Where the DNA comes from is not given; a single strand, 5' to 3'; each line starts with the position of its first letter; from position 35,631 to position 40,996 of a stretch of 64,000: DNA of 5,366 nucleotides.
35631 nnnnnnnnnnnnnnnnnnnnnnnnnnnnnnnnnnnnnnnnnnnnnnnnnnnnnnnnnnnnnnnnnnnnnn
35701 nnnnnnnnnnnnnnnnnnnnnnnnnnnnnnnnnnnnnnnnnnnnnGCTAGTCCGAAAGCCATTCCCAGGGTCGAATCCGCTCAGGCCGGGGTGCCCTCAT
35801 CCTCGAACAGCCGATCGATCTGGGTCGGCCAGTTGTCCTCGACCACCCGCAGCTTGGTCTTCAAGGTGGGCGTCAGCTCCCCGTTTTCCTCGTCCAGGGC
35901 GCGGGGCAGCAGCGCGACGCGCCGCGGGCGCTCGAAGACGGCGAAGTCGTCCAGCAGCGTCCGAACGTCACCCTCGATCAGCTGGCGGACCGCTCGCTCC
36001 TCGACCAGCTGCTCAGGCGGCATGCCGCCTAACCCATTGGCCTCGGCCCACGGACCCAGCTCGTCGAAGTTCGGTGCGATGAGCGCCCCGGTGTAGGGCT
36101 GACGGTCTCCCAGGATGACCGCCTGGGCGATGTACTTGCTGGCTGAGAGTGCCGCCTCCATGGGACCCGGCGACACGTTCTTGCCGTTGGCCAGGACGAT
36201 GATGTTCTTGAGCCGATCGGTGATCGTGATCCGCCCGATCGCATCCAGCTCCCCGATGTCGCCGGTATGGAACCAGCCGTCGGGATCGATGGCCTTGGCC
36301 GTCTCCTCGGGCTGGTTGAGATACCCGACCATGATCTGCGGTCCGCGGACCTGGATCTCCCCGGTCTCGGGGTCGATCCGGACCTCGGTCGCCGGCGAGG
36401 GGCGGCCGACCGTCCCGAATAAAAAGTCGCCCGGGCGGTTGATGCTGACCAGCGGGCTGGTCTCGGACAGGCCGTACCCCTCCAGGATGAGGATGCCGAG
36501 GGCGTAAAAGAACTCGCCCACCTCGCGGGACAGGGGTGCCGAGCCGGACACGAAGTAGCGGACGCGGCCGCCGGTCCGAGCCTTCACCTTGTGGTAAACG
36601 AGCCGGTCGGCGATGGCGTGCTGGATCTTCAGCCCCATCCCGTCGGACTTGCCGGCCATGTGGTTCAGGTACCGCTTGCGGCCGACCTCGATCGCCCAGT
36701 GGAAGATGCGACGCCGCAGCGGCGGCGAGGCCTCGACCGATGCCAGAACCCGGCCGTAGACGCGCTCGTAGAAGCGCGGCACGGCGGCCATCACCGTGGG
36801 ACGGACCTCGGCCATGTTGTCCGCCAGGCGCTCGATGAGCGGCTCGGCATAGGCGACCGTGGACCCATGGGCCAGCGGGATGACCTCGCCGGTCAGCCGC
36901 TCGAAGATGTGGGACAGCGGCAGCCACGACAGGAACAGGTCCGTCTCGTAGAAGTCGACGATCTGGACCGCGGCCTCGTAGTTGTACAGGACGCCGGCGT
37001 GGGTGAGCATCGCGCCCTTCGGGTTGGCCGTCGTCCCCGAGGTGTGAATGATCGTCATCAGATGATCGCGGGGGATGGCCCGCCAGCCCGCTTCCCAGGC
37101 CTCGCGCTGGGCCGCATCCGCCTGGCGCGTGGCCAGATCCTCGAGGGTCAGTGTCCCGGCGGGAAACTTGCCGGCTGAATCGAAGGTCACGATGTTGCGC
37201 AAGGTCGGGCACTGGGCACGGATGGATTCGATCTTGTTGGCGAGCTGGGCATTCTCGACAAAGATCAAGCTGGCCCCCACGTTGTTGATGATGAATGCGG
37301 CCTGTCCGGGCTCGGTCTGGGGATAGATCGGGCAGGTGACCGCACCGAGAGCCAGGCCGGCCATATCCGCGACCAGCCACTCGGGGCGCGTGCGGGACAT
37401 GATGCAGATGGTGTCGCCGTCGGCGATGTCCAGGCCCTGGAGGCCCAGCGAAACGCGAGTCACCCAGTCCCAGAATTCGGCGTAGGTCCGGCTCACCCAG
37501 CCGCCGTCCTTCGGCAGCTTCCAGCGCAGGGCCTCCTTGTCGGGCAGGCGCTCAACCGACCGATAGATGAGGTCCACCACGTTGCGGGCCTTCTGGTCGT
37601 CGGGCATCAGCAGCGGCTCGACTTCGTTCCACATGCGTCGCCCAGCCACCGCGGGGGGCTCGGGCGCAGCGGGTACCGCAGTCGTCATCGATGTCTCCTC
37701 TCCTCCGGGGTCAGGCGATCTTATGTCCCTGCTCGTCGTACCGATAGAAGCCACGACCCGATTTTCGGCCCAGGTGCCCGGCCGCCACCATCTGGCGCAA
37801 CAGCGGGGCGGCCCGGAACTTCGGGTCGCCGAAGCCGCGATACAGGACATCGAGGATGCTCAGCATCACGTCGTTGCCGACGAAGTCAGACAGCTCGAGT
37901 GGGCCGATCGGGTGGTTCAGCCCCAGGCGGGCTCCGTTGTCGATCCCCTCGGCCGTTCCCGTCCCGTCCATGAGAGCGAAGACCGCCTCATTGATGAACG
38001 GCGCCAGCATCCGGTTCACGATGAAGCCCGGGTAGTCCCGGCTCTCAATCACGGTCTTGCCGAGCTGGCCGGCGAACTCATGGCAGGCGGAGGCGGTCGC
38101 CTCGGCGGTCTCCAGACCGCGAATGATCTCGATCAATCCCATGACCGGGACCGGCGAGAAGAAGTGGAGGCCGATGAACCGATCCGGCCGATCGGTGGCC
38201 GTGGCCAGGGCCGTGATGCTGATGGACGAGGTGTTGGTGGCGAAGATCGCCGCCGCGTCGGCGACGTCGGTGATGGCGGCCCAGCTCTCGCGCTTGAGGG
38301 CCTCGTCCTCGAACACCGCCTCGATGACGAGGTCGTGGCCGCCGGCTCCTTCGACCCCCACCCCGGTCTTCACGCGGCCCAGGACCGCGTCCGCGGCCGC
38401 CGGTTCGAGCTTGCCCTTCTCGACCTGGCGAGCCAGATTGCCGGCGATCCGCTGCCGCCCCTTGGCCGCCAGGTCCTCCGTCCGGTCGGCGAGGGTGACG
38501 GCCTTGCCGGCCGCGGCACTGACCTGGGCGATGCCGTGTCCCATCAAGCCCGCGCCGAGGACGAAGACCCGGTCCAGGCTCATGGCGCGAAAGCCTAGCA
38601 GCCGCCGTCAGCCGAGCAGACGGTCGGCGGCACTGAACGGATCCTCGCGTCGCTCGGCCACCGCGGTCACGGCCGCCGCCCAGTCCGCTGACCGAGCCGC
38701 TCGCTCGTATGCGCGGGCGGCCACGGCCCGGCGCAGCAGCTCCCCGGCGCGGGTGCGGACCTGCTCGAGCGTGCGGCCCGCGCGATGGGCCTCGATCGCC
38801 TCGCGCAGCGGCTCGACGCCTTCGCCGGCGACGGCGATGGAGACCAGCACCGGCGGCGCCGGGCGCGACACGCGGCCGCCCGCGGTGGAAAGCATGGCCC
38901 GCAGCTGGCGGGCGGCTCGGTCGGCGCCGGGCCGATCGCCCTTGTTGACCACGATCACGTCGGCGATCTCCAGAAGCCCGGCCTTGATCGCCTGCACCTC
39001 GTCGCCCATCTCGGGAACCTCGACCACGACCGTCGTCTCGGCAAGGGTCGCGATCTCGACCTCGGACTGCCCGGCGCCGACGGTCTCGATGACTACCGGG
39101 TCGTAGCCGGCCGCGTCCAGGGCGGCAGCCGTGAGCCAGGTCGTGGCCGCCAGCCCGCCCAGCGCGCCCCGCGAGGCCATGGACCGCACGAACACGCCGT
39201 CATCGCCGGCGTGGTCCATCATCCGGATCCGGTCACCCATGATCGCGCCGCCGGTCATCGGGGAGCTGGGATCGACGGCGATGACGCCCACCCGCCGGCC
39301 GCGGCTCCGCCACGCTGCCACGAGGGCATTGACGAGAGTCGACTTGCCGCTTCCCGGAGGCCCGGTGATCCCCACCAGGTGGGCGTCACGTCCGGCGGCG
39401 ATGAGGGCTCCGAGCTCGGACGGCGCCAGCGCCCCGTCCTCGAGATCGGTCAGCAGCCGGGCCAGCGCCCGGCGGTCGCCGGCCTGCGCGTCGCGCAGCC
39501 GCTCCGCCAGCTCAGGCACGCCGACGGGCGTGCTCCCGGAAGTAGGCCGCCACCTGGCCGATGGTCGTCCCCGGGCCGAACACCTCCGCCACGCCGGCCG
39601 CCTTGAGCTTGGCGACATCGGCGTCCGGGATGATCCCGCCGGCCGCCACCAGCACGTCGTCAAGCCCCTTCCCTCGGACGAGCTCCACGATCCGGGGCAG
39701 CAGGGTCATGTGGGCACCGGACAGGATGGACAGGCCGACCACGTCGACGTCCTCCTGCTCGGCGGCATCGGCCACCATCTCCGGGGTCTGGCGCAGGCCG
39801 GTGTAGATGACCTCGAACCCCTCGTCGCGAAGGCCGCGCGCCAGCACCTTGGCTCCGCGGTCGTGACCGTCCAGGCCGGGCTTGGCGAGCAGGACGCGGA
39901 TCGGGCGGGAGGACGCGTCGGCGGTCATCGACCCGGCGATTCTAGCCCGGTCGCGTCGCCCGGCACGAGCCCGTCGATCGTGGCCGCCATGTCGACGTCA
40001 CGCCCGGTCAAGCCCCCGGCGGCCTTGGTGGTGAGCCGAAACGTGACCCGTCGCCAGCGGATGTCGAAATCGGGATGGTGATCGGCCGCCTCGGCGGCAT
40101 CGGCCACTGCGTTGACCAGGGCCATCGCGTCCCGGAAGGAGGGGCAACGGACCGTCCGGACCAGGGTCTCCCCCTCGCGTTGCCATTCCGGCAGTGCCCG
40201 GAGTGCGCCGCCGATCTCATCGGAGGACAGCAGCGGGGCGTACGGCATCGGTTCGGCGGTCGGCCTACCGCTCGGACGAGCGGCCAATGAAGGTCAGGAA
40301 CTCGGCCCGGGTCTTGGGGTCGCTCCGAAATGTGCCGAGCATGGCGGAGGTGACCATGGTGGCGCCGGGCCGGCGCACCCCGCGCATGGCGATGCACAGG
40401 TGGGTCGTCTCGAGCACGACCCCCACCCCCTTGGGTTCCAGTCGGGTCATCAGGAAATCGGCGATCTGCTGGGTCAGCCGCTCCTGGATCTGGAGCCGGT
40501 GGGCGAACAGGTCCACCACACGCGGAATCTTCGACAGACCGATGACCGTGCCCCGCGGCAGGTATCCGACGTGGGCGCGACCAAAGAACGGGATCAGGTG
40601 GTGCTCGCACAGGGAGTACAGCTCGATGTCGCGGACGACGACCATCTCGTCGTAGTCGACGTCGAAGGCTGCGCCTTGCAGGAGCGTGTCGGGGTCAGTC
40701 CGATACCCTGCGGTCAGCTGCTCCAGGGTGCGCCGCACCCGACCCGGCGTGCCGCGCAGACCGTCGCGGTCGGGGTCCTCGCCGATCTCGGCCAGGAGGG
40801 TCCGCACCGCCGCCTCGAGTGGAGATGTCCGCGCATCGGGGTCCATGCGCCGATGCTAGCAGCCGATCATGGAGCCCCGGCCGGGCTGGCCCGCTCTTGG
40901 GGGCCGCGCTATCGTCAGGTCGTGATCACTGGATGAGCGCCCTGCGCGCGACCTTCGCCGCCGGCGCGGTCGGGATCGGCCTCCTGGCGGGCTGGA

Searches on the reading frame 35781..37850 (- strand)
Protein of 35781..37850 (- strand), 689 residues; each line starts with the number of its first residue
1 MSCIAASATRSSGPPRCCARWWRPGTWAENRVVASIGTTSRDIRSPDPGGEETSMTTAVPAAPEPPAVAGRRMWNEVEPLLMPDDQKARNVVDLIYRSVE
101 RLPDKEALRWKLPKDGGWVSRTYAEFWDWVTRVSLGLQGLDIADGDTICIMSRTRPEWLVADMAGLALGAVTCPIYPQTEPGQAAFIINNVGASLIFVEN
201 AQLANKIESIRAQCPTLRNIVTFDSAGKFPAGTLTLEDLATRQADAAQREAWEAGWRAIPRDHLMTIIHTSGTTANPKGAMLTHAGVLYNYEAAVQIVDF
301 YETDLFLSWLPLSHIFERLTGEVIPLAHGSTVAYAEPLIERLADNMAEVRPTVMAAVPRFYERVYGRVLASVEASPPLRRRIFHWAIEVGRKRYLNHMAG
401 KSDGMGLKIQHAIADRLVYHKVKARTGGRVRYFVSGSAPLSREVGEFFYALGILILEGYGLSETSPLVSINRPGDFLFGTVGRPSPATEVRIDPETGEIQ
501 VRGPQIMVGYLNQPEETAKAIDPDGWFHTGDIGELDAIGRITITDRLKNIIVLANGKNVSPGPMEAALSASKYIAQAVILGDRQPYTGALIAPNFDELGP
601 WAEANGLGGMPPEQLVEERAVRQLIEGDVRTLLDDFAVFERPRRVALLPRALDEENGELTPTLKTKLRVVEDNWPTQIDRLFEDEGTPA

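Call 61: search_protein_families(library=pfam, proteins=[window:35781-37850:-])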
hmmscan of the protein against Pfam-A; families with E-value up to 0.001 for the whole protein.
window:35781-37850:- (689 aa): 2 families
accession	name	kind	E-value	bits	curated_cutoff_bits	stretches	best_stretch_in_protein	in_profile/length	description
PF00501.34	AMP-binding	-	2.8e-74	250.7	29.9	1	97-511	3-384/384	AMP-binding enzyme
PF23562.2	AMP-binding_C_3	-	3.9e-10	40.6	20.8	1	549-594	2-48/124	AMP-binding enzyme C-terminal domain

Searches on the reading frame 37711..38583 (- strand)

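Call 67: search_protein_families(library=pfam, proteins=[window:37711-38583:-])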
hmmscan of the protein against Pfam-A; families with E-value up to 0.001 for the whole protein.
window:37711-38583:- (290 aa): 2 families
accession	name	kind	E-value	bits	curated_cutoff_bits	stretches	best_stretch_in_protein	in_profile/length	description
PF02737.24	3HCDH_N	-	3.3e-57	193.7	22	1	6-183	2-179/180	3-hydroxyacyl-CoA dehydrogenase, NAD binding domain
PF00725.27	3HCDH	-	1.1e-32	112.8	22.1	1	186-282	1-97/97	3-hydroxyacyl-CoA dehydrogenase, C-terminal domain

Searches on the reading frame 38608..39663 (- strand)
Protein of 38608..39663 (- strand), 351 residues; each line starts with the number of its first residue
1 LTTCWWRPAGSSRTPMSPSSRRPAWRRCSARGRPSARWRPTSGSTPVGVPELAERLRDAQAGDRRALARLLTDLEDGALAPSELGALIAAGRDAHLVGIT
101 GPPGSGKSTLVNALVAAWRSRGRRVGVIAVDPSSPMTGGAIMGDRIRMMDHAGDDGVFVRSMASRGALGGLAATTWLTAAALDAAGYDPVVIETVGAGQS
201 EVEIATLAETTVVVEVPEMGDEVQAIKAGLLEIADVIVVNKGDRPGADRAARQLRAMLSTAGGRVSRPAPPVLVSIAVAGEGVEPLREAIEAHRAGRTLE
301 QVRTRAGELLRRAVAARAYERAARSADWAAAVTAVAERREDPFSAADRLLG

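Call 67: search_protein_families(library=pfam, proteins=[window:38608-39663:-])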
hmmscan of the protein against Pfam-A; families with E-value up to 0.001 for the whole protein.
window:38608-39663:- (351 aa): 12 families
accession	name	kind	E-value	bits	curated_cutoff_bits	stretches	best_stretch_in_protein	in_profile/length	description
PF03308.22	MeaB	-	9.8e-80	267.9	23.1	1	84-317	23-263/273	Methylmalonyl Co-A mutase-associated GTPase MeaB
PF02492.25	cobW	-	6.6e-09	36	20.7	1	97-258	3-169/180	CobW/HypB/UreG, nucleotide-binding domain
PF13604.12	AAA_30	-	1.1e-05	25.8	27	1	93-130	17-54/191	AAA domain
PF03029.23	ATP_bind_1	-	1.3e-05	25.6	27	1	99-134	1-36/240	Conserved hypothetical ATP binding protein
PF13401.12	AAA_22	-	6.1e-05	23.8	27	1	96-151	7-60/130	AAA domain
PF01656.29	CbiA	-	9.6e-05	22.8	25.4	1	104-250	9-54/125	CobQ/CobB/MinD/ParA nucleotide binding domain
PF20720.3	nSTAND3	-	0.00014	22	27.2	1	93-125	16-48/155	Novel STAND NTPase 3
PF03266.21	NTPase_1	-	0.00017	21.9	23.9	1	97-129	2-34/168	NTPase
PF03205.20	MobB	-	0.00043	20.6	26.6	0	97-129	2-34/133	Molybdopterin guanine dinucleotide synthesis protein B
PF01926.29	MMR_HSR1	-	0.00046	20.7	21.9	0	97-153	2-55/113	50S ribosome-binding GTPase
PF13555.12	AAA_29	-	0.00049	20.2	27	1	98-116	26-44/61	P-loop containing region of AAA domain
PF13245.12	AAA_19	-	0.001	19.7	25.1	0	93-129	10-48/134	AAA domain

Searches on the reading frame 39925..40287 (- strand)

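Call 67: search_protein_families(library=pfam, proteins=[window:39925-40287:-])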
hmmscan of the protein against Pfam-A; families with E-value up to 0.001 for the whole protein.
window:39925-40287:- (120 aa): 1 family
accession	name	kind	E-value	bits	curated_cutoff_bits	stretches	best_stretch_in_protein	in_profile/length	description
PF01329.24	Pterin_4a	-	1.7e-28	99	26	1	19-106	2-90/91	Pterin 4 alpha carbinolamine dehydratase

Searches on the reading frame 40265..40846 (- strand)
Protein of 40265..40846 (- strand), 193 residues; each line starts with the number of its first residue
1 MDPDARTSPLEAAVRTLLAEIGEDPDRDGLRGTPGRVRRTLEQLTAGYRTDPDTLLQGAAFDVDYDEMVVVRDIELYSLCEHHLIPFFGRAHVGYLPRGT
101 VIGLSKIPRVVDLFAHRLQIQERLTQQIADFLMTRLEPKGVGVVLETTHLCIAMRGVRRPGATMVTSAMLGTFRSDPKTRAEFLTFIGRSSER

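Call 67: search_protein_families(library=pfam, proteins=[window:40265-40846:-])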
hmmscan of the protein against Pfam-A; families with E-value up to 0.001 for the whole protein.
window:40265-40846:- (193 aa): 1 family
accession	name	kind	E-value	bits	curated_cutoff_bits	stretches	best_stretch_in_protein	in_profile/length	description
PF01227.27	GTP_cyclohydroI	-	1.7e-73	246.3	27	1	11-187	2-178/179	GTP cyclohydrolase I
